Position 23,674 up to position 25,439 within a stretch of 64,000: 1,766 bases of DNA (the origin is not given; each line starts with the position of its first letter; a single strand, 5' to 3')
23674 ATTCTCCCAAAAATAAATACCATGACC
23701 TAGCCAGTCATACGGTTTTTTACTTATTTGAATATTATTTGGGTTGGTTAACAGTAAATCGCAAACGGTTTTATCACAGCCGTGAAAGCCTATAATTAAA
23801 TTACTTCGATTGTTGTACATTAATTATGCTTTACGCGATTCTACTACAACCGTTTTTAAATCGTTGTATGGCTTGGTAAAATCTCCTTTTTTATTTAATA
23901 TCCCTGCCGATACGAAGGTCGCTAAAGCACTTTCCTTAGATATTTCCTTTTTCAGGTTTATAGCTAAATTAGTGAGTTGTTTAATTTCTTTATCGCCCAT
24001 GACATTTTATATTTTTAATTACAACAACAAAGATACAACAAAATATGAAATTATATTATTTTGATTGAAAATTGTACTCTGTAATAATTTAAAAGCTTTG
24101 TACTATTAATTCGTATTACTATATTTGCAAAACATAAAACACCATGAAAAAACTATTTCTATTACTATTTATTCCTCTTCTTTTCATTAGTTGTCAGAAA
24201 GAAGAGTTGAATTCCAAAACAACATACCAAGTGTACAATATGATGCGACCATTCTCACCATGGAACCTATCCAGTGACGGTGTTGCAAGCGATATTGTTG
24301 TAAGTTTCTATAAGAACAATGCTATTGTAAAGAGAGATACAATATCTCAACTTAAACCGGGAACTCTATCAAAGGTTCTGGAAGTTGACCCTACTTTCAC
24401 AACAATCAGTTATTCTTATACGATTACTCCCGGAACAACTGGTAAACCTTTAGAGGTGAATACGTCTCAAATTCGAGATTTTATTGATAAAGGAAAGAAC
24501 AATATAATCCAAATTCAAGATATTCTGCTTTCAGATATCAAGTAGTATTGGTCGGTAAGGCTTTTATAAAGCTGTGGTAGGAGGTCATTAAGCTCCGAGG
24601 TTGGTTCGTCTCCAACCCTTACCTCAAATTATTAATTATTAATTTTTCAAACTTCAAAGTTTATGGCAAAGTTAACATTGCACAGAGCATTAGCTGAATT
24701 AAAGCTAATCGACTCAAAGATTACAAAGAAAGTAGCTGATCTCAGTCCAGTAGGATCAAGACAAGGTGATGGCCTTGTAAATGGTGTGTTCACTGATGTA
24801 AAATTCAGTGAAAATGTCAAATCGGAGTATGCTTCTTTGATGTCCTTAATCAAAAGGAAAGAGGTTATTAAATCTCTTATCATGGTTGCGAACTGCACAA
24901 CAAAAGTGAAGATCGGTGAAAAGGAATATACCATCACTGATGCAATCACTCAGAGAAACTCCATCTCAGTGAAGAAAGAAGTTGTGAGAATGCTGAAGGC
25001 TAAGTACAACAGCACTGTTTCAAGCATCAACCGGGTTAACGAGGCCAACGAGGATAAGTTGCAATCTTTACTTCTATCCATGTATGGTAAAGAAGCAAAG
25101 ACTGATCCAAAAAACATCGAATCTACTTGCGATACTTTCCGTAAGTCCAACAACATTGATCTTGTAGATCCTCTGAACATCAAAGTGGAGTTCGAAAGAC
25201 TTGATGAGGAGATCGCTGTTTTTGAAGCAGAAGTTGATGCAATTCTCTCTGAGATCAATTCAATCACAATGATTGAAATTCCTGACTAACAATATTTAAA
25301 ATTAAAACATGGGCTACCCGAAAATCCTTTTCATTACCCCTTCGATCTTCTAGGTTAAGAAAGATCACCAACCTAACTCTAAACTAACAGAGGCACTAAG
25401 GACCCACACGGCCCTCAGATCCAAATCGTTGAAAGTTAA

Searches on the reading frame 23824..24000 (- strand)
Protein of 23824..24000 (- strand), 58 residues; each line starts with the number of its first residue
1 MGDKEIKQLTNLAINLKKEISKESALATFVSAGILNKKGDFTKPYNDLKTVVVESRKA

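Call 3: search_protein_families(library=pfam, proteins=[window:23824-24000:-], max_evalue=1)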
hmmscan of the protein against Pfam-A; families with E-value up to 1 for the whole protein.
window:23824-24000:- (58 aa): 2 families
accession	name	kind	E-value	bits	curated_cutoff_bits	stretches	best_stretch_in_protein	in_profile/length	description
PF20879.2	SidM_N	-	0.027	14.2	27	1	6-55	159-210/285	SidM, N-terminal domain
PF01658.22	Inos-1-P_synth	-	0.085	13.5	27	1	2-53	30-84/107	Myo-inositol-1-phosphate synthase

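Call 4: search_protein_families(library=phrogs, proteins=[window:23824-24000:-], max_evalue=1)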
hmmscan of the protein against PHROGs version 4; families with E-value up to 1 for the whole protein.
window:23824-24000:- (58 aa): 1 family
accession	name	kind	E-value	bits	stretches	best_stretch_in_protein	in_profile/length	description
phrog_22997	-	unknown function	0.089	14.1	1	34-49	4-19/44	-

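Call 5: search_protein_families(library=ncbifam, proteins=[window:23824-24000:-], max_evalue=1)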
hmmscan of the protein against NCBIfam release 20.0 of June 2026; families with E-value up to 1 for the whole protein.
window:23824-24000:- (58 aa): 0 families

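Call 6: search_protein_families(library=padloc, proteins=[window:23824-24000:-], max_evalue=1)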
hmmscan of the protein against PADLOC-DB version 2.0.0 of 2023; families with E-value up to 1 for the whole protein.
window:23824-24000:- (58 aa): 0 families

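Call 50: search_protein_families(library=pfam, alignment_id=A3, max_evalue=1)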
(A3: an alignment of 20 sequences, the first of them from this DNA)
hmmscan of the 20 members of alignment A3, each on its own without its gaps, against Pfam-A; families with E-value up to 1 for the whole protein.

A. member 1, seq(58 aa): 2 families
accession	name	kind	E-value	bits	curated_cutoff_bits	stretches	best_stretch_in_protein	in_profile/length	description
PF20879.2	SidM_N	-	0.027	14.2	27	1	6-55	159-210/285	SidM, N-terminal domain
PF01658.22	Inos-1-P_synth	-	0.085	13.5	27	1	2-53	30-84/107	Myo-inositol-1-phosphate synthase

B. families by the number of members that match (of 20 scanned): 14 families
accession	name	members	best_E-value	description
PF24406.1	nSTAND_NTPase4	3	0.013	Novel STAND NTPase 4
PF17573.8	GA-like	2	0.067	GA-like domain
PF13035.11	DUF3896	1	0.021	Protein of unknown function (DUF3896)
PF20879.2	SidM_N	1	0.027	SidM, N-terminal domain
PF12791.13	RsgI_N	1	0.034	Anti-sigma factor N-terminus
PF21019.4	Spectrin_3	1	0.048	Spectrin-like repeat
PF01658.22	Inos-1-P_synth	1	0.085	Myo-inositol-1-phosphate synthase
PF03858.18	Crust_neuro_H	1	0.086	Crustacean neurohormone H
PF11308.14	Glyco_hydro_129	1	0.092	Glycosyl hydrolases related to GH101 family, GH129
PF04769.18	MATalpha_HMGbox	1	0.1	Mating-type protein MAT alpha 1 HMG-box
PF02375.23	JmjN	1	0.14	jmjN domain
PF04408.29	HA2_N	1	0.15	Helicase associated domain (HA2), winged-helix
PF09388.15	SpoOE-like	1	0.15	Spo0E like sporulation regulatory protein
PF05184.20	SapB_1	1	0.29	Saposin-like type B, region 1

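Call 51: find_homologous_proteins(query=A3, max_evalue=0.01)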
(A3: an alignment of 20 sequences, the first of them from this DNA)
Query A3 (20 sequences) (58 aa, profile of the alignment): 55 proteins with E <= 0.01 among 576 candidates.
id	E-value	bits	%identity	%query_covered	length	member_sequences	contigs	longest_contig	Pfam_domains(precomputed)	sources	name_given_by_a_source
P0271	2.0e-12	65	32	48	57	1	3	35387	-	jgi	jgi:hypothetical protein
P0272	2.8e-11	61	-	-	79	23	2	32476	-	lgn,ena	-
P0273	2.9e-11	61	-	-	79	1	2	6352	-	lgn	-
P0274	1.4e-10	59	33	40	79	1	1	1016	-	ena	-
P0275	2.0e-10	58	27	45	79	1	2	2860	-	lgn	-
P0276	2.8e-10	58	84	100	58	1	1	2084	-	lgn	-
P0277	2.9e-10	58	33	41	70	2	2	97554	-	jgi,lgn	-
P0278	9.5e-10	56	86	100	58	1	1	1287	-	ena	-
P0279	1.8e-9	55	88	100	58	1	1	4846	-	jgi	jgi:hypothetical protein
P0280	2.0e-9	55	-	-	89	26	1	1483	-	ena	-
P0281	2.1e-9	55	71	95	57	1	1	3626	-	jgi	jgi:hypothetical protein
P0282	3.7e-9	54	93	100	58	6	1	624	-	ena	-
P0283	5.5e-9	54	90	100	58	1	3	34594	-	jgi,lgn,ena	jgi:hypothetical protein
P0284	5.6e-9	54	88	100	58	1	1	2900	-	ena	-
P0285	6.6e-9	53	88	100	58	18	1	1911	-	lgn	-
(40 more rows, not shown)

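Call 59: search_protein_families(library=padloc, alignment_id=A4, max_evalue=1)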
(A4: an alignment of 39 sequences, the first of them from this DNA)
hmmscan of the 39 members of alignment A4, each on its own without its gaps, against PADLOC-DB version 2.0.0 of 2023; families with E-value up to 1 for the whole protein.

A. member 1, seq(58 aa): 0 families

B. families by the number of members that match (of 39 scanned): 9 families
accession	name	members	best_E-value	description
PDLC01850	CARF3--CARF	4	0.0034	-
PDLC01434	CasR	1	0.0036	"CAS-I,CAS-II,CAS-III,CAS-IV,CAS-V,CAS-VI; associated_signaling"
PDLC00993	CsaX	1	0.0054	CRISPR type I-A/APERN-associated protein CsaX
PDLC01268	CasR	1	0.011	"CAS-I,CAS-II,CAS-III,CAS-IV,CAS-V,CAS-VI; associated_signaling"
PDLC01857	CARF3--CARF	1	0.014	-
PDLC01865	CARF3--CARF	1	0.015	-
PDLC01720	Csa3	1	0.017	Csa3_1_CAS-I-II-III-IV-V-VI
PDLC04927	PDC-S15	1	0.019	-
PDLC01403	Csa3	1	0.03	"CAS-I,CAS-II,CAS-III,CAS-IV,CAS-V,CAS-VI; associated_signaling"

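Call 60: search_solved_structures(query=A4, max_evalue=10, show_alignments=2)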
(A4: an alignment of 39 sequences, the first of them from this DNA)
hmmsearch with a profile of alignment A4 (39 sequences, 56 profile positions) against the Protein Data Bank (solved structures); distinct sequences matched with E-value up to 10: 30.
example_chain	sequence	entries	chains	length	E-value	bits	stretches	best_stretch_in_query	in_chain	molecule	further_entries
2lhg_A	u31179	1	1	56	0.0089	19.1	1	20-38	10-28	GB98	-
2jws_A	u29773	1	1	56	0.01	18.9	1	20-38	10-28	Ga88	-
6kk9_O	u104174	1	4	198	0.022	17.8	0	36-48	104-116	Outer Surface Protein A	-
4rv1_A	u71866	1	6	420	0.031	17.3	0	4-34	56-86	Engineered Protein OR497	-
4hxt_A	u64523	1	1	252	0.15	15.2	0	4-34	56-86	De Novo Protein OR329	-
2oy7_A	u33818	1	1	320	0.15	15.1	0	36-48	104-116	Outer surface protein A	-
3lyf_A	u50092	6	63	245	0.25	14.4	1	21-43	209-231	Nucleocapsid protein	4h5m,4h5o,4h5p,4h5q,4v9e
2n35_A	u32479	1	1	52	0.27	14.3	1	21-36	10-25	Albumin binding protein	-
3ouo_A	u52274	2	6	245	0.29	14.2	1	21-43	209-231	Nucleoprotein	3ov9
7ll8_C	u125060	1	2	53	0.33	14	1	22-37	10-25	RFX-V1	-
2kdl_A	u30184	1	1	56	0.41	13.7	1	20-34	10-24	designed protein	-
2lhc_A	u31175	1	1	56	0.53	13.4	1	20-34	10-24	Ga98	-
2lhd_A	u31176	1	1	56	0.55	13.3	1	20-34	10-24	GB98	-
9jm7_B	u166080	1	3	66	0.56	13.3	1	3-32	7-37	LRD-2V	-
9bb5_A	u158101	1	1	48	0.64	13.1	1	22-36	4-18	Peptostreptococcal albumin-binding protein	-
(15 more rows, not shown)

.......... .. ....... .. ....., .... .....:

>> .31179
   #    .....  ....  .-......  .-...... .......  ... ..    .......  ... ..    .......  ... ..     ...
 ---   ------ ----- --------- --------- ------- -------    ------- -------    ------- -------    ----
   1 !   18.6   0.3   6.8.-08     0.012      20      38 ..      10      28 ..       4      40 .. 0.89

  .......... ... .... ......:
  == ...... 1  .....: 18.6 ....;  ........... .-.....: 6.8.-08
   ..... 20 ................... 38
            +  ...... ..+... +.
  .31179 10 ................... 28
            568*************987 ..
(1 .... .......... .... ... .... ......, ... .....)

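Call 84: find_encoding_contigs(protein=P0283, flank=10000, max_places=3)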
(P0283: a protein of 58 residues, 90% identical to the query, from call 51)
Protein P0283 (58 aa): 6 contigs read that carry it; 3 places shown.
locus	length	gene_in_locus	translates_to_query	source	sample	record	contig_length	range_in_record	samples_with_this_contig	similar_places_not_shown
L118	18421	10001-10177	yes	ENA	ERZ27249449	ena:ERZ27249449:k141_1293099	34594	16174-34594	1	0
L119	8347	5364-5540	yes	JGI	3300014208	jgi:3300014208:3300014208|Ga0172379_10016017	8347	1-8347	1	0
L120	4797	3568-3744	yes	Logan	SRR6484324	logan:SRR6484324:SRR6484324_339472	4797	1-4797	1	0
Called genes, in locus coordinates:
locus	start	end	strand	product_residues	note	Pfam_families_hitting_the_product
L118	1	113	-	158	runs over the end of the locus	-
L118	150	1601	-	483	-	PF07732:Cu-oxidase_3, PF00394:Cu-oxidase (weak), PF07731:Cu-oxidase_2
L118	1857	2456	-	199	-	-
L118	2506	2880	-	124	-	-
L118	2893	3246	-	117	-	PF00403:HMA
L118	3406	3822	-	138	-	PF26622:DUF8199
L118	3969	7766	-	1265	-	PF01364:Peptidase_C25, PF13585:CHU_C (faint), PF18962:Por_Secre_tail (weak)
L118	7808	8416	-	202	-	PF03203:MerC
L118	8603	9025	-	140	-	PF26622:DUF8199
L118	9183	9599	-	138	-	-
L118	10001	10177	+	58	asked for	-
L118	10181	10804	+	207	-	-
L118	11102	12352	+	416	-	PF27126:NmeDI_C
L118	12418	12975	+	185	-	PF12833:HTH_18, PF00165:HTH_AraC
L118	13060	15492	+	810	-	PF00403:HMA, PF00122:E1-E2_ATPase, PF00702:Hydrolase, PF08282:Hydrolase_3 (faint)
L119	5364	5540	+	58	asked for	-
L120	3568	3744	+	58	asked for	-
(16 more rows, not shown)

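Call 108: find_related_loci(query=window:23824-24000:-, collection=viral_contigs, flank=1500)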
Query window:23824-24000:- (58 aa) in viral_contigs; peptide patterns used: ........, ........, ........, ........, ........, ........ (x = any residue, [..] = any of these).
63 stretches matched a pattern, but none encodes a relative of the query by tblastn (E <= 1e-3).

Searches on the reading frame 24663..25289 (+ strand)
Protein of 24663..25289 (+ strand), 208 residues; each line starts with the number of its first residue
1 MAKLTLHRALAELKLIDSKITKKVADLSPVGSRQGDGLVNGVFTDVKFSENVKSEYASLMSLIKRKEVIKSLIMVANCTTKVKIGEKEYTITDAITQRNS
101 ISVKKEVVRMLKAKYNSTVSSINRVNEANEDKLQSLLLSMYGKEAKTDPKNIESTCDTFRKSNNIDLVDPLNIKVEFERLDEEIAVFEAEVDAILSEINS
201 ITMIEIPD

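Call 22: search_protein_families(library=phrogs, proteins=[window:24663-25289:+], max_evalue=0.001)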
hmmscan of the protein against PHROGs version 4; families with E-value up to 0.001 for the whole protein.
window:24663-25289:+ (208 aa): 1 family
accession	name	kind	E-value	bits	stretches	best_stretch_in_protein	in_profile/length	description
phrog_1491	-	tail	9.3e-52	176.9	1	1-206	2-209/211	tail fiber protein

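Call 80: find_related_loci(query=window:24663-25289:+, collection=viral_contigs, flank=5000)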
Query window:24663-25289:+ (208 aa) in viral_contigs; peptide patterns used: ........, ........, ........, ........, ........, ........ (x = any residue, [..] = any of these).
36 stretches matched a pattern, but none encodes a relative of the query by tblastn (E <= 1e-3).
